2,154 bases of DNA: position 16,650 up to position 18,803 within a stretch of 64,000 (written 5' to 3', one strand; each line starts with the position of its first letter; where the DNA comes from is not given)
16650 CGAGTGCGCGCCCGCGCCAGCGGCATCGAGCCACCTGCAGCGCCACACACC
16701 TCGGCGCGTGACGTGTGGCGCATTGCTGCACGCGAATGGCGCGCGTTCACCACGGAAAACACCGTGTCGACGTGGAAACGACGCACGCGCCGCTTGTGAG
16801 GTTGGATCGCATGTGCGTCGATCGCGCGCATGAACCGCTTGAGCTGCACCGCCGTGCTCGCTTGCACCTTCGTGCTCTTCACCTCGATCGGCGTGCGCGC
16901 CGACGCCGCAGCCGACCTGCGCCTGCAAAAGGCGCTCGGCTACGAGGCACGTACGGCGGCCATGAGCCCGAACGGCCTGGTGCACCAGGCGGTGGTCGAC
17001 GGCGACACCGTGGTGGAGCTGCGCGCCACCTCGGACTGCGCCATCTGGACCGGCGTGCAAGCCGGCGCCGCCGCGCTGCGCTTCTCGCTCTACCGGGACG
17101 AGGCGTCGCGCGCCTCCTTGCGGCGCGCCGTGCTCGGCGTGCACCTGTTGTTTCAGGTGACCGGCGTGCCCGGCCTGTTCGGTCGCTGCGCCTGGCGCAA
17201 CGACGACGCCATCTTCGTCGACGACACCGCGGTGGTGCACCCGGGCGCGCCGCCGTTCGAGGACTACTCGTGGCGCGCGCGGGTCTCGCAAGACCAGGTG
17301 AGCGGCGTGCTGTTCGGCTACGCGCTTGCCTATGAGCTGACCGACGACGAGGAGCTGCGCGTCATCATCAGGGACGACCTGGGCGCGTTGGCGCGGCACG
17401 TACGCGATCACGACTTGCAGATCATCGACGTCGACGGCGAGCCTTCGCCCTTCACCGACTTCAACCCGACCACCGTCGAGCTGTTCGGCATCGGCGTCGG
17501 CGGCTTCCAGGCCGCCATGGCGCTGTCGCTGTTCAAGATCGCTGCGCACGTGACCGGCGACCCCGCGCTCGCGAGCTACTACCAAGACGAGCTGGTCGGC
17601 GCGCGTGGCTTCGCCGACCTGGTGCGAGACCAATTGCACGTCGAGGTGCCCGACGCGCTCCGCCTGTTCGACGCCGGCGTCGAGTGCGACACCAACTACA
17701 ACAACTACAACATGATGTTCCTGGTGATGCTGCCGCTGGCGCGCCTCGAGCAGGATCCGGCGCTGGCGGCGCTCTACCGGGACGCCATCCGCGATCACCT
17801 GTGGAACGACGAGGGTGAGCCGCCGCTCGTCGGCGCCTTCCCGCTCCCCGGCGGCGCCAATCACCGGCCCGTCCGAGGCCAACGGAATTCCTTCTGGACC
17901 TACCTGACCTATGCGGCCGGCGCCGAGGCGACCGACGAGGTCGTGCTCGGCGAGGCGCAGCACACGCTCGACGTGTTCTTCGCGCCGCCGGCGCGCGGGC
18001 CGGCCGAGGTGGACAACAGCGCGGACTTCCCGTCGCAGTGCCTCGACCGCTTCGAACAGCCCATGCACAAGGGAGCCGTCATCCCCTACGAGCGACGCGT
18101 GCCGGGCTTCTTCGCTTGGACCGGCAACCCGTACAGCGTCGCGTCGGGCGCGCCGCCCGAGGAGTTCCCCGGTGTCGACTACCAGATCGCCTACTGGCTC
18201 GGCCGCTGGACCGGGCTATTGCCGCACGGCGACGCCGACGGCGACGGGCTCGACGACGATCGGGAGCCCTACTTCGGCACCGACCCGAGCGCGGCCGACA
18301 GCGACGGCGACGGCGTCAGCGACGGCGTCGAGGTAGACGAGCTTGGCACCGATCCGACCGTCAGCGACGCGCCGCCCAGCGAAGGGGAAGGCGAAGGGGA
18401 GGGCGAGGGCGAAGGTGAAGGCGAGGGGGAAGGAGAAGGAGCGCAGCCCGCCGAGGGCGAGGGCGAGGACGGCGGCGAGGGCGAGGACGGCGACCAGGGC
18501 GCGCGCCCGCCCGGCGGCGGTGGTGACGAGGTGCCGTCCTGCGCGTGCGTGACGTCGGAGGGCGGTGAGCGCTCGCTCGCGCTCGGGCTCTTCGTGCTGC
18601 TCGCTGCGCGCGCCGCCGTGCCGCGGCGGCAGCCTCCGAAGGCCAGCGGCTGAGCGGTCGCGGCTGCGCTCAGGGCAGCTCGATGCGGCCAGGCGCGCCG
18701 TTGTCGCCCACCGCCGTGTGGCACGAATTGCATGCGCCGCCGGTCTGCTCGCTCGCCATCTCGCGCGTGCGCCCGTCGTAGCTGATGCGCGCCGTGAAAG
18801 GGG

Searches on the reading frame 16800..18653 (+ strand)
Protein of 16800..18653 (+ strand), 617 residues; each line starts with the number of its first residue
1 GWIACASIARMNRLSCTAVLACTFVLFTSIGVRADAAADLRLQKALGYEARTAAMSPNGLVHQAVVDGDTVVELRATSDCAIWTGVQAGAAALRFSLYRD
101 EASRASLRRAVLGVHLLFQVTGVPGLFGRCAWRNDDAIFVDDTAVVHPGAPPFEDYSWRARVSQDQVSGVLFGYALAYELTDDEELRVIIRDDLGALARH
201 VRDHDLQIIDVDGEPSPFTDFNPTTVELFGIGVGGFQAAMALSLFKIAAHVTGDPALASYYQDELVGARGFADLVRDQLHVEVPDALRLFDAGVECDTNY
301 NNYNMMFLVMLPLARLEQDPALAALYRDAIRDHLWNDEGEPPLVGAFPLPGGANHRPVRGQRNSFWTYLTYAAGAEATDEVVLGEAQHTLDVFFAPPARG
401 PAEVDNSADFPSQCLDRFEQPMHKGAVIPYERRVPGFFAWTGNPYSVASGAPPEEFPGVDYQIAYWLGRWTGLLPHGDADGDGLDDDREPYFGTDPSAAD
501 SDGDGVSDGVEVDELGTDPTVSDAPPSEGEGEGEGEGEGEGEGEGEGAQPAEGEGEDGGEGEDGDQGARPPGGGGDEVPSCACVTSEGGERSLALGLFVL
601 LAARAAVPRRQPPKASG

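Call 85: search_protein_families(library=pfam, proteins=[window:16800-18653:+], max_evalue=0.001)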
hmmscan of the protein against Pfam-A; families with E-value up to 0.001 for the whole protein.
window:16800-18653:+ (617 aa): 1 family
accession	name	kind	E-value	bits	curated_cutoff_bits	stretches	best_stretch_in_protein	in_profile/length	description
PF18884.5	TSP3_bac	-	3.3e-06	27.3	25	1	500-520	1-20/22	Bacterial TSP3 repeat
